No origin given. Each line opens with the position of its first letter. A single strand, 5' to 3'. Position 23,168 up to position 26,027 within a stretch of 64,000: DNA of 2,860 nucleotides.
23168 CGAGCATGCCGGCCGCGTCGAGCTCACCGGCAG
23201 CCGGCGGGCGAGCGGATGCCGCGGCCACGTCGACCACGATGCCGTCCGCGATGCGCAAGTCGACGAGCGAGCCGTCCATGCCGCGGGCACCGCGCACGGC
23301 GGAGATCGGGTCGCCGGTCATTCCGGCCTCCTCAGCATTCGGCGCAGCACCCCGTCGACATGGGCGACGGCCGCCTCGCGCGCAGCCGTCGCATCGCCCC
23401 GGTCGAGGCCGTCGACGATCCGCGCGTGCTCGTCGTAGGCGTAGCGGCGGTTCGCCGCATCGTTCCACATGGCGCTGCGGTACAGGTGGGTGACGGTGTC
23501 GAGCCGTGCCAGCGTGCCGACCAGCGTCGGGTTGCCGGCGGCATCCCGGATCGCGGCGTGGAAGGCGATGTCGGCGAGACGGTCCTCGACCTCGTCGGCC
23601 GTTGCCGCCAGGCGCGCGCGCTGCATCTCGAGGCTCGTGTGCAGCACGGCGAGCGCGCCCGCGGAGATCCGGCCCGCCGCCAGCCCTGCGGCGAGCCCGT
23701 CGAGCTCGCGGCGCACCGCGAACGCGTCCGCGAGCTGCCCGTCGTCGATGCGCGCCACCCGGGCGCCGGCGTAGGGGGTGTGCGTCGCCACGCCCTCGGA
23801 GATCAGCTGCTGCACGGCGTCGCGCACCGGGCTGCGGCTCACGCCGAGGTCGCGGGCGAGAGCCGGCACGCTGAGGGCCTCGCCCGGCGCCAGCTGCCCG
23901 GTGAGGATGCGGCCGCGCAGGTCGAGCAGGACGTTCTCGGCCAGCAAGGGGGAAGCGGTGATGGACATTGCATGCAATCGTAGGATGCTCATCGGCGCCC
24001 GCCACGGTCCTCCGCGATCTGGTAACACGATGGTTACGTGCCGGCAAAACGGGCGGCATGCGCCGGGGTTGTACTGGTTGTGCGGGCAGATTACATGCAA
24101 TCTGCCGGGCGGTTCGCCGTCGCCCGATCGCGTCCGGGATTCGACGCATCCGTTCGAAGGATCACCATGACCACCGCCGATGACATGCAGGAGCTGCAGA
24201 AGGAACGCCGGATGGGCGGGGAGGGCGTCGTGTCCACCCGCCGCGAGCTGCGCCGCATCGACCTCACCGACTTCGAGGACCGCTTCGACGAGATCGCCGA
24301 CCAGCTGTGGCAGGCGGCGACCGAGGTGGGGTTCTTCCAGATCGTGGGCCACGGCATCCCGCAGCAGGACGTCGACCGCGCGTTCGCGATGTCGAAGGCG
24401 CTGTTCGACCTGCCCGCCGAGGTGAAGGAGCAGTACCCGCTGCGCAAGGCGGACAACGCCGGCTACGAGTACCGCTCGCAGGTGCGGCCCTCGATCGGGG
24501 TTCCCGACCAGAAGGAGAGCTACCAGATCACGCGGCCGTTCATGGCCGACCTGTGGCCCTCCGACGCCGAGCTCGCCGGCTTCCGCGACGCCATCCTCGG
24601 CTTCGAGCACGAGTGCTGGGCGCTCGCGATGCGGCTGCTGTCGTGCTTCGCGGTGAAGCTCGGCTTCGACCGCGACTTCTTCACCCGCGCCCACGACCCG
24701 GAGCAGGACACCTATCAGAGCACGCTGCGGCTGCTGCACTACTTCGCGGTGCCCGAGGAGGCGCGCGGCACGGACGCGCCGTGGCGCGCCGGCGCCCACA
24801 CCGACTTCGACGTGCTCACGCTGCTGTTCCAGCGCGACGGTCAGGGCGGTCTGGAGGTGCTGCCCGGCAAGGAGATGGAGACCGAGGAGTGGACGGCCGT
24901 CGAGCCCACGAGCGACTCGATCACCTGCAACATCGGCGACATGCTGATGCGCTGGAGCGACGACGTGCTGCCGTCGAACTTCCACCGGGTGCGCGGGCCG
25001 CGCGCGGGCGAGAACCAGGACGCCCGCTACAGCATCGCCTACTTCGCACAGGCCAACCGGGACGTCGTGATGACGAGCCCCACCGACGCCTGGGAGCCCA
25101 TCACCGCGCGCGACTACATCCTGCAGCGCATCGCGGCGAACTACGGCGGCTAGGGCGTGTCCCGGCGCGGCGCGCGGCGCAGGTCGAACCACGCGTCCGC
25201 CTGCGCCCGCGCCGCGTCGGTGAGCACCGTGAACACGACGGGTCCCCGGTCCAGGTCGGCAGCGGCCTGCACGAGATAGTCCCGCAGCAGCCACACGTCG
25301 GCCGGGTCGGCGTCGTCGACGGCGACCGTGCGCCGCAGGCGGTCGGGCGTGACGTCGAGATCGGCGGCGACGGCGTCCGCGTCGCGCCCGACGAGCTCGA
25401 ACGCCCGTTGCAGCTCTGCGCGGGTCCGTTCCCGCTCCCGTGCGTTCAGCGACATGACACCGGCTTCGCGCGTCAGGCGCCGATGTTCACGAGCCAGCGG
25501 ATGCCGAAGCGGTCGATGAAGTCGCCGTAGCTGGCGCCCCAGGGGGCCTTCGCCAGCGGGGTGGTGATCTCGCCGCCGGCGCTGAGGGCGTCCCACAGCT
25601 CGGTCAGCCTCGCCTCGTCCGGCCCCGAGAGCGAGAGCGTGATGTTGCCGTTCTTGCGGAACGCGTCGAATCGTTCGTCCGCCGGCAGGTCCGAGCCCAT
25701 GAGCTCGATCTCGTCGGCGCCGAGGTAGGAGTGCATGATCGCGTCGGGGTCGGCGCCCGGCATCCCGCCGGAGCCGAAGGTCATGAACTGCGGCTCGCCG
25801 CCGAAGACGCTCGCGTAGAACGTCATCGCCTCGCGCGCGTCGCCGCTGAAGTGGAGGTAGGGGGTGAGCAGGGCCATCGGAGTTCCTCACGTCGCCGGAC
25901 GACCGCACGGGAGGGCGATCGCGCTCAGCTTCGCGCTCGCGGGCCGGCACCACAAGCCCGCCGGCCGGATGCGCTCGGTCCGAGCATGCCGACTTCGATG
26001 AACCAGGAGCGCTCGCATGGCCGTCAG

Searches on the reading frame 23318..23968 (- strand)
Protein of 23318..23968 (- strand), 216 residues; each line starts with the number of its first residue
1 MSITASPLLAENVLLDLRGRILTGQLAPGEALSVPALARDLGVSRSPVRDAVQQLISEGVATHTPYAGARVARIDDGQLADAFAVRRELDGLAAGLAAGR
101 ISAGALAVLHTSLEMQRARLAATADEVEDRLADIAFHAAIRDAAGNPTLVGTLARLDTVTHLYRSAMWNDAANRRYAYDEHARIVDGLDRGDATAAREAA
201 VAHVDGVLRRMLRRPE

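Call 7: search_protein_families(library=pfam, proteins=[window:23318-23968:-])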
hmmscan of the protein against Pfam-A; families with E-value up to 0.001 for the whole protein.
window:23318-23968:- (216 aa): 3 families
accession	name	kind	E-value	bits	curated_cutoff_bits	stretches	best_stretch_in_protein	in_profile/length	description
PF07729.17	FCD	-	5e-18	66.1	24.3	1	81-205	1-124/125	FCD domain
PF00392.27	GntR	-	6.3e-14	51.8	27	1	10-71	2-64/64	Bacterial regulatory proteins, gntR family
PF13412.12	HTH_24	-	0.00046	20.2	21.9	0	32-60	18-46/48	Winged helix-turn-helix DNA-binding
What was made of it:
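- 23318..23968 (-): GntR-C, an FCD-type GntR regulator of 216 aa; predicted autorepressor that reads the C-type operators. Pfam GntR + FCD (call 7).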

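Call 23: search_protein_families(library=ncbifam, proteins=[window:23318-23968:-])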
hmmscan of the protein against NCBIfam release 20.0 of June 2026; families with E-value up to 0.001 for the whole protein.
window:23318-23968:- (216 aa): 13 families
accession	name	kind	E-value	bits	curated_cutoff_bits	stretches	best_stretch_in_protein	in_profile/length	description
TIGR03338.1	phnR_burk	equivalog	2.1e-22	79.8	271.5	1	15-208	18-210/212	phosphonate utilization associated transcriptional regulator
NF007741.0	PRK10421.1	equivalog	6.6e-15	55.2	311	2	83-212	102-234/262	transcriptional regulator LldR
NF003011.0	PRK03837.1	subfamily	1.2e-13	51.3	260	1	84-207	109-229/241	transcriptional regulator NanR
NF008504.0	PRK11414.1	equivalog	2.5e-13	50.3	225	1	11-156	14-158/221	GntR family transcriptional regulator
NF007442.0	PRK09990.1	equivalog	4.6e-11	42.6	301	1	16-210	18-234/256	transcriptional regulator GlcC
NF008576.0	PRK11534.1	equivalog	5.7e-10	39.2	218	1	17-167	16-169/225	DNA-binding transcriptional regulator CsiR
NF052282.1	PLP_TF_PdxR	equivalog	4e-08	32.7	320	1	9-81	2-75/448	MocR-like pyridoxine biosynthesis transcription factor PdxR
NF007001.0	PRK09464.1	equivalog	2.5e-06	27.3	330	1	7-63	9-66/254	pyruvate dehydrogenase complex transcriptional repressor PdhR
NF052281.1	rhizopine_MocR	equivalog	5.5e-06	25.3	650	1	11-81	21-92/479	rhizopine catabolism transcriptional regulator MocR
NF007588.0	PRK10225.1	equivalog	1.1e-05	24.8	442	1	78-212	94-232/257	Uxu operon transcriptional regulator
TIGR02018.2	his_ut_repres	equivalog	1.2e-05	24.8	220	1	12-73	3-65/226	histidine utilization transcriptional repressor HutC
NF007292.0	PRK09764.1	equivalog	0.00014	21.2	281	1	16-61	13-59/240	GntR family transcriptional regulator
NF012025.0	PRK15481.1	equivalog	0.00041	19.1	573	1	10-95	8-94/432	MocR-like B6 salvage transcription factor PtsJ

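Call 24: find_related_loci(query=window:23318-23968:-, collection=genome_contigs, flank=10000)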
Query window:23318-23968:- (216 aa) in genome_contigs; peptide patterns used: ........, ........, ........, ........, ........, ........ (x = any residue, [..] = any of these).
600 stretches matched a pattern (row limit reached: there are more); 12 encode a relative of the query (tblastn E <= 1e-3); 12 distinct loci.
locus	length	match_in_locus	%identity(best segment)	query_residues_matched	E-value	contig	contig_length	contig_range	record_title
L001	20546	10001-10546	35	21-204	2e-20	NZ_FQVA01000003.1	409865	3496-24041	Microbulbifer donghaiensis strain CGMCC 1.7063, whole genome shotgun sequence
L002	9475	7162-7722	35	17-204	6e-19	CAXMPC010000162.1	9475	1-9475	MAG: uncultured Gammaproteobacteria bacterium isolate 07C-BC-St04_bin.5.orig genome assembly, contig: k141_1772489, whol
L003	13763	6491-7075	35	13-207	2e-15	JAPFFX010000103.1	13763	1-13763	MAG: Citricoccus sp. WCRC_4 scaffold_2395614, whole genome shotgun sequence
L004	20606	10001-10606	28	17-204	2e-15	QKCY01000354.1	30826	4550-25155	MAG: Victivallales bacterium isolate SZUA-436 scaffold_7428, whole genome shotgun sequence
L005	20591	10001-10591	30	9-205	6e-13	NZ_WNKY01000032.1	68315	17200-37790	Duganella radicis strain KCTC 22382 NODE_32_length_68315_cov_37.152989_32, whole genome shotgun sequence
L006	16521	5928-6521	27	6-205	1e-10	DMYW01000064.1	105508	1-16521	MAG TPA_asm: Rheinheimera sp. isolate UBA8362 contig_272, whole genome shotgun sequence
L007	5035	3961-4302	33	9-122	2e-8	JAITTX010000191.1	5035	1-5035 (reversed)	MAG: Paraburkholderia sp. isolate Sph363_bin29 k119_558925, whole genome shotgun sequence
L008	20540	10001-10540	26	21-203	2e-7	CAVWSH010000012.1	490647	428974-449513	MAG: Paraconexibacteraceae bacterium isolate MFD05442.bin.3.121 genome assembly, contig: contig_7223, whole genome shotg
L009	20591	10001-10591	30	21-207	2e-7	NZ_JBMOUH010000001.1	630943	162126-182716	Plantibacter sp. Mn2098 NODE_1_length_630943_cov_139.099173, whole genome shotgun sequence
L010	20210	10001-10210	39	21-90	3e-7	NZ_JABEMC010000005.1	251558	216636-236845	Brevibacterium luteolum strain CCUG 46604 CCUG46604_5, whole genome shotgun sequence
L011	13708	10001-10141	47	17-62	7e-6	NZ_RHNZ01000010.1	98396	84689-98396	Levilactobacillus fuyuanensis strain 244-4 contig10, whole genome shotgun sequence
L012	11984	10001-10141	47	17-62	8e-6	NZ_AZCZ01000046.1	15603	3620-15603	Levilactobacillus parabrevis ATCC 53295 Scaffold46, whole genome shotgun sequence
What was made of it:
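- Tried and rejected: genome_contigs scan with GntR-C (call 24): it returned only relatives at <=47% identity over partial segments (<=35% over most of the protein), so it was useless for footprinting and used up the only scan.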

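Call 25: find_homologous_proteins(query=window:23318-23968:-, max_evalue=1e-20)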
Query window:23318-23968:- (216 aa): 44 proteins with E <= 1e-20 among 8000 candidates.
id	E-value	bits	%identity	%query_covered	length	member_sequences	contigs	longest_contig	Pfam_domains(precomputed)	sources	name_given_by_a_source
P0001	2.0e-127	441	100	100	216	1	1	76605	PF07729.18,PF00392.28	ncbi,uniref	ncbi:MAG: GntR family transcriptional regulator [Microbacterium sp.]|uniref:GntR family transcriptio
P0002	1.1e-113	396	92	100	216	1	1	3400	PF07729.18,PF00392.28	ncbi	ncbi:MAG: GntR family transcriptional regulator [Microbacterium sp.]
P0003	1.3e-79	285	69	100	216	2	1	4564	PF07729.18,PF00392.28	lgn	-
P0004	6.8e-77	276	64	100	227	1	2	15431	PF07729.18,PF00392.28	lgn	-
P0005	6.4e-63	230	59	96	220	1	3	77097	PF07729.18,PF00392.28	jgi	jgi:DNA-binding GntR family transcriptional regulator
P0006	1.2e-55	207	56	94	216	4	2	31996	PF07729.18,PF00392.28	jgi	jgi:DNA-binding GntR family transcriptional regulator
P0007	4.3e-54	201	54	98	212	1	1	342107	PF07729.18,PF00392.28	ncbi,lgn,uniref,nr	ncbi:GntR family transcriptional regulator [Nocardia aurantia]|uniref:Glc operon transcriptional act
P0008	7.5e-50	188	53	96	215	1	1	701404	PF07729.18,PF00392.28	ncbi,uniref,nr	ncbi:GntR family transcriptional regulator [Nocardia blacklockiae]|uniref:GntR family transcriptiona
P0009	1.2e-47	180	52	95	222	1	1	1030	PF07729.18,PF00392.28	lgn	-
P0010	3.4e-47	179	50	96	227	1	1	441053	PF07729.18,PF00392.28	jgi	jgi:DNA-binding GntR family transcriptional regulator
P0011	6.8e-47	178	50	96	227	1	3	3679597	PF07729.18,PF00392.28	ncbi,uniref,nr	ncbi:GntR family transcriptional regulator [Subtercola frigoramans]|uniref:DNA-binding GntR family t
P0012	7.9e-47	178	49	97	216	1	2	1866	PF07729.18,PF00392.28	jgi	jgi:DNA-binding GntR family transcriptional regulator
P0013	8.9e-47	178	49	89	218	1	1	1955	PF07729.18,PF00392.28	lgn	-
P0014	1.9e-46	176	51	99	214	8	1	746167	PF07729.18,PF00392.28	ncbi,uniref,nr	ncbi:GntR family transcriptional regulator [Rhodococcus sp. RD6.2]|uniref:GntR family transcriptiona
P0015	2.3e-46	176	50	85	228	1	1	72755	PF07729.18,PF00392.28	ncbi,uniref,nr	ncbi:GntR family transcriptional regulator [Nocardia alni]|uniref:GntR family transcriptional regula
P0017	5.2e-46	175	50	95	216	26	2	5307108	PF07729.18,PF00392.28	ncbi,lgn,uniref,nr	ncbi:GntR family transcriptional regulator [Gordonia bronchialis]|uniref:GntR family transcriptional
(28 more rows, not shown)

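Call 26: find_encoding_contigs(protein=P0002, flank=10000, max_places=2)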
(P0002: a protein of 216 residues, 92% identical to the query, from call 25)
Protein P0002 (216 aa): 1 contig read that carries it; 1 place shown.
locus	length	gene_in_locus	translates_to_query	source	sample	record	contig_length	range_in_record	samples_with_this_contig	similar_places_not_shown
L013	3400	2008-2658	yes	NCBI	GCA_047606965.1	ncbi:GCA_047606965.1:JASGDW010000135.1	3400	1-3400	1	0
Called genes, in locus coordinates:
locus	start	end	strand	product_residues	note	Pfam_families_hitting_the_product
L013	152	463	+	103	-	PF00248:Aldo_ket_red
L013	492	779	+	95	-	-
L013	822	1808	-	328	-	PF14226:DIOX_N, PF03171:2OG-FeII_Oxy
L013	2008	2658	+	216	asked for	PF00392:GntR, PF07729:FCD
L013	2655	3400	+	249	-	PF07969:Amidohydro_3 (weak)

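Call 27: find_encoding_contigs(protein=P0004, flank=10000, max_places=2)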
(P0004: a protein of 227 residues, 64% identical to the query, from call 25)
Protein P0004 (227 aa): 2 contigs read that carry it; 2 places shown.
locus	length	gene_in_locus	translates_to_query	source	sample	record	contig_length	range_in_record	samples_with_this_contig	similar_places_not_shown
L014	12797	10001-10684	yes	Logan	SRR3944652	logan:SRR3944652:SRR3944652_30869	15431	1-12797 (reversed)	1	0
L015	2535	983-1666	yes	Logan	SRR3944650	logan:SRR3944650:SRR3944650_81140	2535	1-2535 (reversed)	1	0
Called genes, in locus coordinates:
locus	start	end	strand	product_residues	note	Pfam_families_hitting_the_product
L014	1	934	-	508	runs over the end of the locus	PF00732:GMC_oxred_N (faint), PF05199:GMC_oxred_C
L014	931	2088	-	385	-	PF01408:GFO_IDH_MocA, PF03447:NAD_binding_3 (faint), PF22725:GFO_IDH_MocA_C3, PF02894:GFO_IDH_MocA_C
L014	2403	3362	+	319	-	PF01261:AP_endonuc_2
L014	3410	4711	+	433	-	PF01547:SBP_bac_1, PF13416:SBP_bac_8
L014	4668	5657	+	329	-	PF00528:BPD_transp_1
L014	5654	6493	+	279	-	PF00528:BPD_transp_1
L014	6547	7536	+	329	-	PF08240:ADH_N (faint), PF00107:ADH_zinc_N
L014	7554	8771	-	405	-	PF00480:ROK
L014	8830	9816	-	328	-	PF14226:DIOX_N, PF03171:2OG-FeII_Oxy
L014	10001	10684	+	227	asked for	PF00392:GntR, PF07729:FCD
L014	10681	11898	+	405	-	PF07969:Amidohydro_3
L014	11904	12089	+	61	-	-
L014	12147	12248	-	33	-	-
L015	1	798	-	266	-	?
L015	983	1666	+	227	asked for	PF00392:GntR, PF07729:FCD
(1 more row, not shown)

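Call 28: find_encoding_contigs(protein=P0005, flank=10000, max_places=3)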
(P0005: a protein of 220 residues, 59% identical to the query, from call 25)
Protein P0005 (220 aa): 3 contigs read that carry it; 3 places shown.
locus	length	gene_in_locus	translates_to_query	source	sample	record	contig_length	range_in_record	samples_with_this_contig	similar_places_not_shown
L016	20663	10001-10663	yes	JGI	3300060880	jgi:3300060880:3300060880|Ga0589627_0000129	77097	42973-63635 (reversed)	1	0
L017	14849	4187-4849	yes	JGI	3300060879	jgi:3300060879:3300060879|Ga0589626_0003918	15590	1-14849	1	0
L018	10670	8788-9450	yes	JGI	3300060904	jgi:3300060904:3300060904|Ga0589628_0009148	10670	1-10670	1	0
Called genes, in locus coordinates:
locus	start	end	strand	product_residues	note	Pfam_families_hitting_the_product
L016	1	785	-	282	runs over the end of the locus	PF01418:HTH_6, PF01380:SIS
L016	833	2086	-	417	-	PF01546:Peptidase_M20, PF07687:M20_dimer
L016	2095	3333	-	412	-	PF00266:Aminotran_5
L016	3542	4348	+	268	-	PF00248:Aldo_ket_red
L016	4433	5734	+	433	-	PF03816:LytR_cpsA_psr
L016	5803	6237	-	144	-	PF11533:AtzH-like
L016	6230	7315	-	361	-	PF03069:FmdA_AmdA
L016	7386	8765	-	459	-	PF22039:HUTI_composite_bact, PF01979:Amidohydro_1, PF07969:Amidohydro_3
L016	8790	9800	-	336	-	PF14226:DIOX_N, PF03171:2OG-FeII_Oxy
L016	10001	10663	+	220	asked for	PF00392:GntR, PF07729:FCD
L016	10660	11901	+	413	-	PF01979:Amidohydro_1, PF07969:Amidohydro_3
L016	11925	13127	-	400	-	PF07690:MFS_1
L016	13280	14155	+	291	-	PF13560:HTH_31 (weak), PF17765:MLTR_LBD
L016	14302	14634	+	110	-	PF02627:CMD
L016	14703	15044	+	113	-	PF02311:AraC_binding (weak), PF07883:Cupin_2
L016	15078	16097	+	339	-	PF08240:ADH_N, PF16912:Glu_dehyd_C (weak), PF00107:ADH_zinc_N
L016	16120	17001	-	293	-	PF13560:HTH_31 (weak), PF17765:MLTR_LBD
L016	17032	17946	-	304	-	PF01381:HTH_3 (weak), PF13560:HTH_31, PF17765:MLTR_LBD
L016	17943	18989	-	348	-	PF08240:ADH_N, PF16912:Glu_dehyd_C (faint), PF00107:ADH_zinc_N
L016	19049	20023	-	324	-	PF00248:Aldo_ket_red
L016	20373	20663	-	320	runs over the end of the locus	PF00890:FAD_binding_2 (weak), PF01266:DAO (weak), PF07992:Pyr_redox_2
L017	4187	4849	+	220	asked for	PF00392:GntR, PF07729:FCD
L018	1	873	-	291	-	?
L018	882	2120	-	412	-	PF00266:Aminotran_5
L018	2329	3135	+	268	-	PF00248:Aldo_ket_red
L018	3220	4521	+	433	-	PF03816:LytR_cpsA_psr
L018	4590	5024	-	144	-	PF11533:AtzH-like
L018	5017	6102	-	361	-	PF03069:FmdA_AmdA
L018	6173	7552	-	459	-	PF22039:HUTI_composite_bact, PF01979:Amidohydro_1, PF07969:Amidohydro_3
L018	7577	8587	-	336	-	PF14226:DIOX_N, PF03171:2OG-FeII_Oxy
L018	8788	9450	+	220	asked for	PF00392:GntR, PF07729:FCD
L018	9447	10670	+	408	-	?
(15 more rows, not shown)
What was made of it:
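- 22104..23321 (-): Amidohydrolase gene, co-transcribed with GntR-C (4-bp overlap). The same arrangement occurs in L013, L014 and L016 (calls 26-28).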

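Call 77: search_solved_structures(query=window:23318-23968:-, max_evalue=0.00001)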
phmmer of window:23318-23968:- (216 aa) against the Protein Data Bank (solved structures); distinct sequences matched with E-value up to 0.00001: 14.
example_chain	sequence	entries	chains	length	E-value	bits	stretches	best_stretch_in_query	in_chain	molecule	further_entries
7xp0_A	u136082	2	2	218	3.1e-24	89.2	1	9-211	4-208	Probable transcriptional regulator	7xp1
7u5q_A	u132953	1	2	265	4.6e-15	59.3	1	12-209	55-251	Transcriptional regulator, GntR family protein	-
6z74_A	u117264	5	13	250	8.6e-11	45.3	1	13-173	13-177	Transcriptional regulator, GntR family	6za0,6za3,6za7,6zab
3fms_A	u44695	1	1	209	2.2e-09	40.7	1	17-207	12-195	Transcriptional regulator, GntR family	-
3sxy_A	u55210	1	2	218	7.3e-09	39.1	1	16-207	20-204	Transcriptional regulator, GntR family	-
4p9f_A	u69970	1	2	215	1.4e-08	38.2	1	13-141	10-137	HTH-type transcriptional regulator mcbR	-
7c7e_A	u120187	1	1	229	1.4e-08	38.2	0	84-211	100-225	Putative DNA-binding transcriptional regulator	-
3c7j_A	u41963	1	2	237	8.2e-08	35.6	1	12-115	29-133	Transcriptional regulator, GntR family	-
9jpj_C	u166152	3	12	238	1.3e-07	34.9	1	6-210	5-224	Pyruvate dehydrogenase complex repressor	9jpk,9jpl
3ihu_A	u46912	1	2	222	1.6e-07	34.7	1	11-214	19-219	Transcriptional regulator, GntR family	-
2hs5_A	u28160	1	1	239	1.1e-06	31.9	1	17-198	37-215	putative transcriptional regulator GntR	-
6az6_A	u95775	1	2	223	2.4e-06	30.9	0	36-212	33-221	GntR family transcriptional regulator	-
9vkn_A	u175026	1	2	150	2.4e-06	30.9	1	74-210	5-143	Pyruvate dehydrogenase complex repressor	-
6ep3_A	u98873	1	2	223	3.3e-06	30.4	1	18-70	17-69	Lmo0651 protein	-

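Call 93: find_encoding_contigs(protein=P0017, flank=4000, max_places=1)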
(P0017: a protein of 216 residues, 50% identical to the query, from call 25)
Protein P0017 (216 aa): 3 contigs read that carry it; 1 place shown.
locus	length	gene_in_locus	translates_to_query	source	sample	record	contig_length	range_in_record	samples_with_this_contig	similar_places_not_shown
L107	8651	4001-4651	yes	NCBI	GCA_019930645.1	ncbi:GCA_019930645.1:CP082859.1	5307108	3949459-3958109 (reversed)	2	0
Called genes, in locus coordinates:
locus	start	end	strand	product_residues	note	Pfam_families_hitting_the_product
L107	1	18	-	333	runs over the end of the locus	PF14226:DIOX_N, PF03171:2OG-FeII_Oxy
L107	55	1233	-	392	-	-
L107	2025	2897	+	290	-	PF00528:BPD_transp_1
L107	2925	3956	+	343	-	PF14226:DIOX_N, PF03171:2OG-FeII_Oxy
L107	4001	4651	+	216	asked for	PF00392:GntR, PF07729:FCD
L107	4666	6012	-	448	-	-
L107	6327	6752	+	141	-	PF12120:Arr-ms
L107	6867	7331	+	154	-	-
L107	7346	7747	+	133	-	-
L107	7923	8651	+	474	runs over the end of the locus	PF01565:FAD_binding_4, PF04030:ALO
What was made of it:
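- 23318..23968 (-): Orthologues at 50-92% identity always sit beside a 2OG oxygenase (calls 25-28, 93).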

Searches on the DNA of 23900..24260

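Call 84: search_rna_families(source=window, start=23900, end=24260, threshold=evalue, max_evalue=1)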
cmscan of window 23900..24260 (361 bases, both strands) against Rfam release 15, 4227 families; matches with E-value up to 1: 0.
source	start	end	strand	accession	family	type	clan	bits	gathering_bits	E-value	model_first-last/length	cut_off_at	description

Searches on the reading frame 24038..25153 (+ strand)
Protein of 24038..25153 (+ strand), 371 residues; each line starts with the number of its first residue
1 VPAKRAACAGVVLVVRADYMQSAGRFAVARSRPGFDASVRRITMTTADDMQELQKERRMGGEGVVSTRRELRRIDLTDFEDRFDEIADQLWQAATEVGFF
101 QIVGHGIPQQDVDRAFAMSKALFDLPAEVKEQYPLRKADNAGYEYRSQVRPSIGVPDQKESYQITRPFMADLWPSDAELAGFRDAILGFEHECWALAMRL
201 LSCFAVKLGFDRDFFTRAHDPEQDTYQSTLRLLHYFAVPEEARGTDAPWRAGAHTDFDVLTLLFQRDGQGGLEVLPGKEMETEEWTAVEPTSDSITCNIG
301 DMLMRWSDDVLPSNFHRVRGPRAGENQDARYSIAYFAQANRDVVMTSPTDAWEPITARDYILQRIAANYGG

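Call 7: search_protein_families(library=pfam, proteins=[window:24038-25153:+])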
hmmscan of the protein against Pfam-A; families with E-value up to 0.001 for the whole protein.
window:24038-25153:+ (371 aa): 2 families
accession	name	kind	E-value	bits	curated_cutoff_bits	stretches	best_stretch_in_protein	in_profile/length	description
PF14226.12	DIOX_N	-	4.6e-20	72.9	27.3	1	74-168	4-98/117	non-haem dioxygenase in morphine synthesis N-terminal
PF03171.26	2OG-FeII_Oxy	-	1.5e-18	67.4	23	1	233-338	8-100/101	2OG-Fe(II) oxygenase superfamily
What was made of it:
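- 24167..25153 (+): 2OG-Fe(II) oxygenase of 328 aa, transcribed divergently from GntR-C. Pfam DIOX_N + 2OG-FeII_Oxy (call 7).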

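Call 23: search_protein_families(library=ncbifam, proteins=[window:24128-25153:+])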
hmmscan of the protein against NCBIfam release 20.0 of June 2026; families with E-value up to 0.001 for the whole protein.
window:24128-25153:+ (341 aa): 0 families

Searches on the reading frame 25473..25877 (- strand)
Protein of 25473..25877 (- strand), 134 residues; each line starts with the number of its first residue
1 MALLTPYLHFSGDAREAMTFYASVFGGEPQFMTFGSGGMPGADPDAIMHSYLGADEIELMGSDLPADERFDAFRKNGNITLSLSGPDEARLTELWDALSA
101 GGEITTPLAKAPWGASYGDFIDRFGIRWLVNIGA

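Call 7: search_protein_families(library=pfam, proteins=[window:25473-25877:-])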
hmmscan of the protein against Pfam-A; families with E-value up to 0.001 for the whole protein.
window:25473-25877:- (134 aa): 2 families
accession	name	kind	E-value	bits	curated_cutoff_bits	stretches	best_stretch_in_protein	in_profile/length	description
PF06983.19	3-dmu-9_3-mt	-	3.1e-09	37.8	24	1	4-130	3-115/116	3-demethylubiquinone-9 3-methyltransferase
PF00903.31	Glyoxalase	-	2e-08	35.1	20.6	1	10-128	8-119/121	Glyoxalase/Bleomycin resistance protein/Dioxygenase superfamily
